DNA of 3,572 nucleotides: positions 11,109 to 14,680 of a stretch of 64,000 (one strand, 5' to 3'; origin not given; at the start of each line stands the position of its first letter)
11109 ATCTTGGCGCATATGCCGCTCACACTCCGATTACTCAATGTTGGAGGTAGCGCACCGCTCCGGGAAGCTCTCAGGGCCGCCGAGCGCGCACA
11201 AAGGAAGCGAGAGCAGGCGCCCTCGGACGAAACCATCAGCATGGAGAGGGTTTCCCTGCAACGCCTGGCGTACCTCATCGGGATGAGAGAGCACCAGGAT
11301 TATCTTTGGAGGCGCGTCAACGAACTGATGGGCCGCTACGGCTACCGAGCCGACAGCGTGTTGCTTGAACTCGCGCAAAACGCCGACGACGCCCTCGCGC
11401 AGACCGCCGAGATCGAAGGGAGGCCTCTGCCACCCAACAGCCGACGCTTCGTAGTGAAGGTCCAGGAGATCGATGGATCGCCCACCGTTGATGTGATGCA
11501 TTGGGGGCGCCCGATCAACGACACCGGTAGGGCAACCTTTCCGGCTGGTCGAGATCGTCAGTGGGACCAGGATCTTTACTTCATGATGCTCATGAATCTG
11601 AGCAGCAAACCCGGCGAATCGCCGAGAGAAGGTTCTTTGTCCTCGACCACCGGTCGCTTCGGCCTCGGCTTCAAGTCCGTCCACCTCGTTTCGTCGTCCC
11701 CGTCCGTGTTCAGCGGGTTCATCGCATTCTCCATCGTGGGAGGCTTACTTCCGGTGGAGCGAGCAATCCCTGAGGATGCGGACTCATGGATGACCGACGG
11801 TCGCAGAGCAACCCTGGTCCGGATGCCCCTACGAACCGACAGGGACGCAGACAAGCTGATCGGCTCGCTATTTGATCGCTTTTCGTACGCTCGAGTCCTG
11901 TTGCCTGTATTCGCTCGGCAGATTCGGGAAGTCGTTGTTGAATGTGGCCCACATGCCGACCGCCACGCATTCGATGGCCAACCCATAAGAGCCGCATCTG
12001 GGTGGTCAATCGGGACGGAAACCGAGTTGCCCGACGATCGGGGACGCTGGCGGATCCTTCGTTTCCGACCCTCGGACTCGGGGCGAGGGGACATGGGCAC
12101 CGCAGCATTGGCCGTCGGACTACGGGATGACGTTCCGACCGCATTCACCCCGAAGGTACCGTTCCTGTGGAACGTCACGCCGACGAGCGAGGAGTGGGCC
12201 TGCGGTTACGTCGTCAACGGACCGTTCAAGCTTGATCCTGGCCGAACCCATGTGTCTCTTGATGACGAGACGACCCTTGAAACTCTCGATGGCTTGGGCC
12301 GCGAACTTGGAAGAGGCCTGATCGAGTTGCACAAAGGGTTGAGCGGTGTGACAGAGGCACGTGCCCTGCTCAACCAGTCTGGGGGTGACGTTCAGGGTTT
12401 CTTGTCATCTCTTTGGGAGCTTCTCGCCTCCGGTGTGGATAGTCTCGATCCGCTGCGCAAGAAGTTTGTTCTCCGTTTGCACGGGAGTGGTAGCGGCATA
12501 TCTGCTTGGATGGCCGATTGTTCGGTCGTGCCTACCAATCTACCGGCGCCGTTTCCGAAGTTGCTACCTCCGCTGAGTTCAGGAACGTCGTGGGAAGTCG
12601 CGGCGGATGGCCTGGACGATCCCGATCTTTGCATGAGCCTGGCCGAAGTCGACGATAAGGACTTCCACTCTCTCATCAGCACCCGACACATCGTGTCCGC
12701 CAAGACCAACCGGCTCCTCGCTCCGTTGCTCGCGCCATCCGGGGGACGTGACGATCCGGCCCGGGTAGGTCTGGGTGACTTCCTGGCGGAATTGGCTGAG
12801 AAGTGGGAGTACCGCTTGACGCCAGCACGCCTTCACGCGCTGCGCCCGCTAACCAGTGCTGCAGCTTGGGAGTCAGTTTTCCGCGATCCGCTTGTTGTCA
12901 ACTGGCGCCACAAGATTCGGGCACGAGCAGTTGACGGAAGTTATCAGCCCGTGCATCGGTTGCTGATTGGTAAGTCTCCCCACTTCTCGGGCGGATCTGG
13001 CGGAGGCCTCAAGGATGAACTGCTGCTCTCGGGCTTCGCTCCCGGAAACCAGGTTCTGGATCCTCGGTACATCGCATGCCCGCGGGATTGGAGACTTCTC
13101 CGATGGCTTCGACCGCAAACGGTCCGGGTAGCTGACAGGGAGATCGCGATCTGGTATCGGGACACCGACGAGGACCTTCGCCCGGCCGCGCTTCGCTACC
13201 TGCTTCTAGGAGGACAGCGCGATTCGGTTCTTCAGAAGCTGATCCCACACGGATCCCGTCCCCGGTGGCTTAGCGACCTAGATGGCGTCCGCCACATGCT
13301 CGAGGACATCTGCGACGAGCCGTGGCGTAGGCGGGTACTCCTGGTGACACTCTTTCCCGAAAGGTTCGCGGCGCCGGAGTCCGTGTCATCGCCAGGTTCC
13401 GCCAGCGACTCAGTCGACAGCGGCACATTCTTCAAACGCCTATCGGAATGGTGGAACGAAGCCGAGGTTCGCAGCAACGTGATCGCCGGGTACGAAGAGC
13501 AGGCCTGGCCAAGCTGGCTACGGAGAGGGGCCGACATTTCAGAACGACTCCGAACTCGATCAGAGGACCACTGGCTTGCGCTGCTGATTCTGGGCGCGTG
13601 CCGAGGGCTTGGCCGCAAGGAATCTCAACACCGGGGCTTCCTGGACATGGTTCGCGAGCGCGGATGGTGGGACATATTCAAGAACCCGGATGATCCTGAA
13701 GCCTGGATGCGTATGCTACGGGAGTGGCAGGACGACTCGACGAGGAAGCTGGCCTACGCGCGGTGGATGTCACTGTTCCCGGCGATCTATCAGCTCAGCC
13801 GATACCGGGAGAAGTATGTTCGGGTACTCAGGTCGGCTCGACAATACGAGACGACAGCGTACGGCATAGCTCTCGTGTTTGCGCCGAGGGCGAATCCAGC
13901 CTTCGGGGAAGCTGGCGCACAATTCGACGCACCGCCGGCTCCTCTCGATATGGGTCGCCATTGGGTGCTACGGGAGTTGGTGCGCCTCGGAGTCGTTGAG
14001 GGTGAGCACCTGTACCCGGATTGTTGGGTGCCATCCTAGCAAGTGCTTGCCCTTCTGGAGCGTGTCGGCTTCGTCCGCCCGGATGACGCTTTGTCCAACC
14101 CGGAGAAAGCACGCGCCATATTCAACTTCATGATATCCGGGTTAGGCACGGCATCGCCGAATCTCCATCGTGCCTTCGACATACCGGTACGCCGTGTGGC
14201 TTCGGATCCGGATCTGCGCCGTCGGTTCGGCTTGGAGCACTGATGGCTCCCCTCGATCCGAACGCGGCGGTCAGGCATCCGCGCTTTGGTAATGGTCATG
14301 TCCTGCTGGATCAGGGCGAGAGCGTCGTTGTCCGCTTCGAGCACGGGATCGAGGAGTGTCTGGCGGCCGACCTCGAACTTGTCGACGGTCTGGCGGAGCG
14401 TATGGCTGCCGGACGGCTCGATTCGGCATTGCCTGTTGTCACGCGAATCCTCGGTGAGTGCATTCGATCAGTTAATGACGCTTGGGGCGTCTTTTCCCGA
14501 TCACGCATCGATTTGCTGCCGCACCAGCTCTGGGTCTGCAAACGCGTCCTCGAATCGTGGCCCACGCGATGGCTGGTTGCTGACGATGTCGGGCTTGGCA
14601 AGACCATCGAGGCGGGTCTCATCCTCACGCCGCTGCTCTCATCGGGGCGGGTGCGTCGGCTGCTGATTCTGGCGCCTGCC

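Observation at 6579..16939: Candidate undescribed conflict/defence module: giant double sacsin-type GHKL ATPase + micro-ORF + RapA-like SNF2 ATPase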

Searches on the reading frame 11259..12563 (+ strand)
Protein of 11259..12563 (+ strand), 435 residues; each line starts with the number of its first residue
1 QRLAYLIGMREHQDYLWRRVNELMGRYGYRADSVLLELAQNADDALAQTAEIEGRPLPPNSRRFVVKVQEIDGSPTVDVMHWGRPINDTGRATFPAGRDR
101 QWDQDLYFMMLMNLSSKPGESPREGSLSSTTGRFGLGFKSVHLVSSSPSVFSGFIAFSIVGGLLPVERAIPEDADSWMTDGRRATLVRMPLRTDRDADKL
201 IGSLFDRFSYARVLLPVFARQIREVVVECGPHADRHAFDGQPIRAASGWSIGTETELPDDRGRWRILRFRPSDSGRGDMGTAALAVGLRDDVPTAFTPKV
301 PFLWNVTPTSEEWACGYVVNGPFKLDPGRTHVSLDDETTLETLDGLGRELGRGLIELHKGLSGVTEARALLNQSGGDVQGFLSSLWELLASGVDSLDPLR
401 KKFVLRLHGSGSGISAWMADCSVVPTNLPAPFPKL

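Call 37: search_protein_families(library=pfam, proteins=[window:11259-12563:+], max_evalue=5)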
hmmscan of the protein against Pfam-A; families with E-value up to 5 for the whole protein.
window:11259-12563:+ (435 aa): 2 families
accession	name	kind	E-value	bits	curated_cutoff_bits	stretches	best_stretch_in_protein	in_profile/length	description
PF25794.1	SACS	-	1.3e-09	38.7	32.8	2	16-50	4-36/247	Sacsin domain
PF19206.5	DUF5878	-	0.065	13.5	27.1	1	178-233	13-68/148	Family of unknown function (DUF5878)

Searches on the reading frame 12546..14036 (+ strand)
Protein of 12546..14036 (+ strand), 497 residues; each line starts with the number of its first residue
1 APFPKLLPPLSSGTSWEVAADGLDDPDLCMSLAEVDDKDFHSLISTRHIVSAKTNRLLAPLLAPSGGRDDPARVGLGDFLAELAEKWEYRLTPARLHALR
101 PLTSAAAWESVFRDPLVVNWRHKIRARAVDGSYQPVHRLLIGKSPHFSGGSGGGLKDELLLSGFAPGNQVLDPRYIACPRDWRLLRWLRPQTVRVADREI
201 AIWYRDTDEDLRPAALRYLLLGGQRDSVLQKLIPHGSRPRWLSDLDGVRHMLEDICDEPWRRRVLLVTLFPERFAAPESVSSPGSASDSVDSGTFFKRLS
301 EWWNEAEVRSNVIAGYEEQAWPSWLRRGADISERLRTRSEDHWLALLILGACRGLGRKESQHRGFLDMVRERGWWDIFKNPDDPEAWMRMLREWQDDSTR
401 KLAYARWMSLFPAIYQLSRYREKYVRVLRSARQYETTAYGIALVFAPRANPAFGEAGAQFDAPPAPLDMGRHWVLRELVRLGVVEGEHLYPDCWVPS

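Call 36: search_solved_structures(query=A1, max_evalue=10, show_alignments=2)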
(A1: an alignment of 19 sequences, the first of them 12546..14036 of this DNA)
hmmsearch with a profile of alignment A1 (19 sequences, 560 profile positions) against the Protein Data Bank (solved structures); distinct sequences matched with E-value up to 10: 1.
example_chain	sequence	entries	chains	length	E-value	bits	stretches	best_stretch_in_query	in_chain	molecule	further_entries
2rp5_A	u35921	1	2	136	1.9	10.4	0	482-518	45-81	Putative uncharacterized protein cep-1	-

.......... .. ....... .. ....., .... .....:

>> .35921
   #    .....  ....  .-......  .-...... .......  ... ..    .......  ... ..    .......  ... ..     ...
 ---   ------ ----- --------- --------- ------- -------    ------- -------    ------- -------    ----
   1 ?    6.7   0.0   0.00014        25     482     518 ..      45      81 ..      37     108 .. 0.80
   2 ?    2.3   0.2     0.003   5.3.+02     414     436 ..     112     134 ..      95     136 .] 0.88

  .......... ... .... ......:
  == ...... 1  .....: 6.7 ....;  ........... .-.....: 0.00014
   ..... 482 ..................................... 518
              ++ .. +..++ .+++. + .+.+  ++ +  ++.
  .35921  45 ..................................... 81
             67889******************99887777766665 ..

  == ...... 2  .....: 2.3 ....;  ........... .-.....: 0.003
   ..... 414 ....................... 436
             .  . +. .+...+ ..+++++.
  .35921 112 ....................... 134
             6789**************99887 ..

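Call 96: search_protein_representatives(protein=window:12546-14036:+)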
Query: 497 residues. Proteins with E-value up to 0.001 (for the whole library): 619; up to 1e-10: 514; up to 1e-30: 59. The best 150 are listed.
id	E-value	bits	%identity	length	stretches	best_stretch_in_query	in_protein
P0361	1.5e-164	565.2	57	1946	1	1-497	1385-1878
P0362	4.7e-150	517.3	53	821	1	2-497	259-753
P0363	7.6e-134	463.8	50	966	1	2-497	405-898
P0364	1.7e-128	446.2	50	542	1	17-497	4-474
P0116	1.1e-127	443.4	46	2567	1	1-497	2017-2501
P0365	1.4e-123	430.0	47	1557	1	1-497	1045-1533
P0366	4.3e-119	415.1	45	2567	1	1-497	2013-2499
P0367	3.0e-111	389.3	42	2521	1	2-497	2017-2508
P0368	1.6e-108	380.2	44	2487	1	2-497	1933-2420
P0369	3.3e-108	379.2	45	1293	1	1-497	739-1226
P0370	1.4e-103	363.9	45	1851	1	1-497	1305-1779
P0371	4.7e-101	355.6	43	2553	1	1-497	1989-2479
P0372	2.7e-99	349.8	39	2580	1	2-497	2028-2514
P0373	5.5e-98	345.5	43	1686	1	1-497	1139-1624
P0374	9.4e-95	334.8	38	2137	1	2-497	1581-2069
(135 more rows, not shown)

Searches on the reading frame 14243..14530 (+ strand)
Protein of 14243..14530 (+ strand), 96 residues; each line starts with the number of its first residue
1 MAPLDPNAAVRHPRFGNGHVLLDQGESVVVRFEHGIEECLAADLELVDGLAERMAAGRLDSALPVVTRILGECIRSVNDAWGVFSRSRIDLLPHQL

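Call 46: search_protein_families(library=pfam, proteins=[window:14243-14530:+], max_evalue=5)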
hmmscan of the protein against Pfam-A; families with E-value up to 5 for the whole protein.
window:14243-14530:+ (96 aa): 0 families
